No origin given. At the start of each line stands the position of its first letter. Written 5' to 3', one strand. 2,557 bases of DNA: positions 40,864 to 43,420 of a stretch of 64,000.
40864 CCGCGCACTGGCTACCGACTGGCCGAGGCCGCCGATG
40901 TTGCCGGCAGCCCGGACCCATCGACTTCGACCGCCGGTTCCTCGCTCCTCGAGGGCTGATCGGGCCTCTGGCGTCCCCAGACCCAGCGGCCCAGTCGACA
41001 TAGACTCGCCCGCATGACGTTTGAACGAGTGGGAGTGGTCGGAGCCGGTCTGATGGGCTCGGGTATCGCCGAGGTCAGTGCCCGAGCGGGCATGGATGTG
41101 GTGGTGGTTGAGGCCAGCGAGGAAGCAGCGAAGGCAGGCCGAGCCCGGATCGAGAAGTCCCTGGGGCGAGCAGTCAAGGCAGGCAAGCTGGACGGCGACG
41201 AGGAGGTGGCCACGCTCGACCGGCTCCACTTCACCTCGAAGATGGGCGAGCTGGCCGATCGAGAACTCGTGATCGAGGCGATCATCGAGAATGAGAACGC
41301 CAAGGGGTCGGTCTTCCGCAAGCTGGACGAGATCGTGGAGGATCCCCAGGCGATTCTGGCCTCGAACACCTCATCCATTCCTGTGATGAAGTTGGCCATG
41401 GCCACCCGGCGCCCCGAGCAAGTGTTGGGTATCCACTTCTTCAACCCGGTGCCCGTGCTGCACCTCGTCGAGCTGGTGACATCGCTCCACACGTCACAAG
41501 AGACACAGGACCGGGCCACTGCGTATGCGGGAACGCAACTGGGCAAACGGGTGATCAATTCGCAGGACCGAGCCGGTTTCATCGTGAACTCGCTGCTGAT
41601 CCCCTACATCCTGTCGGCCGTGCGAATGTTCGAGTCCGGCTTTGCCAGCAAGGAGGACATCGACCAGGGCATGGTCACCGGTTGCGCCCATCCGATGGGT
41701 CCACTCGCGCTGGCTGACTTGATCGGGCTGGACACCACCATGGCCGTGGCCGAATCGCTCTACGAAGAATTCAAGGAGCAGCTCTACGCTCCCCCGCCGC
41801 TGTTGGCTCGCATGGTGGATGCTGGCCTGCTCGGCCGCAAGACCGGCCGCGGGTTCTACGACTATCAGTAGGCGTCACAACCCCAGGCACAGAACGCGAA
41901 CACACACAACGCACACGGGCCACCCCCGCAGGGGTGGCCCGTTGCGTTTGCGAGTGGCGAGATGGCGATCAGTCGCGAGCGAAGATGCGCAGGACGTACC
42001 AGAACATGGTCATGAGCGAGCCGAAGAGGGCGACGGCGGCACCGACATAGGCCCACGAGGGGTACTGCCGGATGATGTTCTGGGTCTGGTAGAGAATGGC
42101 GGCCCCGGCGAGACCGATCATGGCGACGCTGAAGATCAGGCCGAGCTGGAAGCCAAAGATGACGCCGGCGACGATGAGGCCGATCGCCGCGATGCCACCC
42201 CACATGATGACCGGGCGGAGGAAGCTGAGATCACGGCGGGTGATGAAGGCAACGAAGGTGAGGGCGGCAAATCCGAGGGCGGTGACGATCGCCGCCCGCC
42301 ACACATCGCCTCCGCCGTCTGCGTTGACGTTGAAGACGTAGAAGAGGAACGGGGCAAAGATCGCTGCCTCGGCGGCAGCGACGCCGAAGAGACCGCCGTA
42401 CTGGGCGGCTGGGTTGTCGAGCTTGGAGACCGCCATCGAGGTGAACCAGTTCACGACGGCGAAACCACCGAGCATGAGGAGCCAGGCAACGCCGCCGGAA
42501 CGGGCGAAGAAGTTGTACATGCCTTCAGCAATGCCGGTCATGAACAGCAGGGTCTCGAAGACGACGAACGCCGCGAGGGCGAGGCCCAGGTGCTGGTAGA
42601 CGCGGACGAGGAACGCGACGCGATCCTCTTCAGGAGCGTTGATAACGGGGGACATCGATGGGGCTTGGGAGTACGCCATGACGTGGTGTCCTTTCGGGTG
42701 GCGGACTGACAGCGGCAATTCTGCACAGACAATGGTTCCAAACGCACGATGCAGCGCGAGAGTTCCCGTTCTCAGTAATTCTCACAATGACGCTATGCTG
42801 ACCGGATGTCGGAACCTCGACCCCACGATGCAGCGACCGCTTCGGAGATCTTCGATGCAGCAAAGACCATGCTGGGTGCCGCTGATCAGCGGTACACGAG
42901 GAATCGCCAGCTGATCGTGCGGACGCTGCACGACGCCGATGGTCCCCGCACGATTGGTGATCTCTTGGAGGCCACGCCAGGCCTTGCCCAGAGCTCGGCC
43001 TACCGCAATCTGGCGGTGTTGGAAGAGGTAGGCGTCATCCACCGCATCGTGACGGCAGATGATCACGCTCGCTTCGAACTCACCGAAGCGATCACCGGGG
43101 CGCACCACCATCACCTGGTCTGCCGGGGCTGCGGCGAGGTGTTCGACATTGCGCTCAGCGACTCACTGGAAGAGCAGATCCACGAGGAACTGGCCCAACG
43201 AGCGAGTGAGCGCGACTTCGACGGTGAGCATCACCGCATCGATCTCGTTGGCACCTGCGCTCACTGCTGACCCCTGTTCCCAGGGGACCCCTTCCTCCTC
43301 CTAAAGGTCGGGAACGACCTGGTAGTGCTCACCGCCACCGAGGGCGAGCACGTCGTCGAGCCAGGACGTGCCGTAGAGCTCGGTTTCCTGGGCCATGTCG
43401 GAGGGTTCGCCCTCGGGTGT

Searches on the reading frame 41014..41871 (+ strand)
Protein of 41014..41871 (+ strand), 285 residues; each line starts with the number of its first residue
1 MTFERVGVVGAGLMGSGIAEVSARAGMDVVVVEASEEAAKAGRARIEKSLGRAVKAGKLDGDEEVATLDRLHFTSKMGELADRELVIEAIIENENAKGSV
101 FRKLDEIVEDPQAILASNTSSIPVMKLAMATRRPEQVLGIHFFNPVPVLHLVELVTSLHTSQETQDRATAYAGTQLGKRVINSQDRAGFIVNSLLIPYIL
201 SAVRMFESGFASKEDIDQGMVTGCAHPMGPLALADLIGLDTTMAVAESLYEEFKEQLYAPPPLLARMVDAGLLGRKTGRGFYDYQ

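Call 46: search_protein_families(library=pfam, proteins=[window:41014-41871:+], max_evalue=0.001)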
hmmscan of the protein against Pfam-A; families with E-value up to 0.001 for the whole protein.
window:41014-41871:+ (285 aa): 6 families
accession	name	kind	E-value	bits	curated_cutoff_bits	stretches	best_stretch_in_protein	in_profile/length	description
PF02737.24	3HCDH_N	-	1e-56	192.1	22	1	6-185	2-179/180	3-hydroxyacyl-CoA dehydrogenase, NAD binding domain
PF00725.27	3HCDH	-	1.3e-33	115.8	22.1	1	188-284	1-97/97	3-hydroxyacyl-CoA dehydrogenase, C-terminal domain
PF03446.21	NAD_binding_2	-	0.00053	20.5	21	1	5-42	1-38/161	NAD binding domain of 6-phosphogluconate dehydrogenase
PF01494.25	FAD_binding_3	-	0.00057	19.6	22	1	6-46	4-44/349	FAD binding domain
PF03807.23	F420_oxidored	-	0.00089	20.2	21.6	0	5-47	1-45/94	NADP oxidoreductase coenzyme F420-dependent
PF01266.30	DAO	-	0.00099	19.2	27.9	0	6-39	2-35/353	FAD dependent oxidoreductase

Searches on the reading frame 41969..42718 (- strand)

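Call 46: search_protein_families(library=pfam, proteins=[window:41969-42718:-], max_evalue=0.001)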
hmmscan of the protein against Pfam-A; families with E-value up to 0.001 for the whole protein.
window:41969-42718:- (249 aa): 1 family
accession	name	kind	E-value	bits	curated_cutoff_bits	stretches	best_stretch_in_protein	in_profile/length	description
PF01027.25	Bax1-I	-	8.9e-27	94.7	34.1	1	35-246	2-207/207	Inhibitor of apoptosis-promoting Bax1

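Call 81: search_protein_families(library=ncbifam, proteins=[window:41969-42718:-], max_evalue=0.001)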
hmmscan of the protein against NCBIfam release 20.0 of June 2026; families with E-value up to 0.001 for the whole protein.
window:41969-42718:- (249 aa): 1 family
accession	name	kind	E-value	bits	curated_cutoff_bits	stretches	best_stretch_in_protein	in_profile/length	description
NF007765.0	PRK10447.1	equivalog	2.5e-08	34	353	1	133-246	99-213/219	FtsH protease modulator YccA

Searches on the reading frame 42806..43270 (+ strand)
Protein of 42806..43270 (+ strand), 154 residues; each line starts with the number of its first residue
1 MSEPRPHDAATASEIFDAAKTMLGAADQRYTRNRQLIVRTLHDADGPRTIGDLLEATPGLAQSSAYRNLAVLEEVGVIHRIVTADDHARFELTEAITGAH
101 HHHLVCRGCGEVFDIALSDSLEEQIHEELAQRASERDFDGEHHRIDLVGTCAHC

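Call 46: search_protein_families(library=pfam, proteins=[window:42806-43270:+], max_evalue=0.001)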
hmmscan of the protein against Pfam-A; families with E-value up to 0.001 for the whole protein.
window:42806-43270:+ (154 aa): 3 families
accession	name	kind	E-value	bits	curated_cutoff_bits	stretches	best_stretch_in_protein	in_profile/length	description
PF01475.25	FUR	-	3.8e-18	66.2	23.1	1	28-146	4-119/121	Ferric uptake regulator family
PF12840.13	HTH_20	-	3.4e-06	27.4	27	1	37-79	9-49/51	Helix-turn-helix domain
PF01638.23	HxlR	-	0.00065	20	20.8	0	35-93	8-64/91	HxlR-like helix-turn-helix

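Call 81: search_protein_families(library=ncbifam, proteins=[window:42806-43270:+], max_evalue=0.001)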
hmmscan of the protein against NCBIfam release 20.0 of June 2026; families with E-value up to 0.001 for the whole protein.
window:42806-43270:+ (154 aa): 7 families
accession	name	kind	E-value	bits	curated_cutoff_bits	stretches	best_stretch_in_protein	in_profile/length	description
NF051892.1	TransRegFurBacil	equivalog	8e-16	58.4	220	1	54-154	48-143/149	ferric iron uptake transcriptional regulator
NF006999.0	PRK09462.1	equivalog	5.2e-09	35.9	146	1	54-152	44-134/148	ferric iron uptake transcriptional regulator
NF047406.1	TransRegPerRTherm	equivalog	9.4e-08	32.4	200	1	29-118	5-94/130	manganese-dependent transcriptional regulator PerR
NF052545.1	TransRegPerRClab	equivalog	9.4e-08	32.2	180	1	49-154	38-134/138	transcriptional regulator PerR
NF051891.1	TransRegFurHelico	equivalog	1e-07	31.9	200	1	58-132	57-126/148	ferric iron uptake transcriptional regulator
NF008646.0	PRK11639.1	equivalog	2.2e-07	30.8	167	1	10-154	4-146/171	zinc uptake transcriptional repressor Zur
NF047462.1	FUR_perox_PerRA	exception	1.8e-06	28.5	200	1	57-134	50-123/142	peroxide-responsive transcriptional repressor PerRA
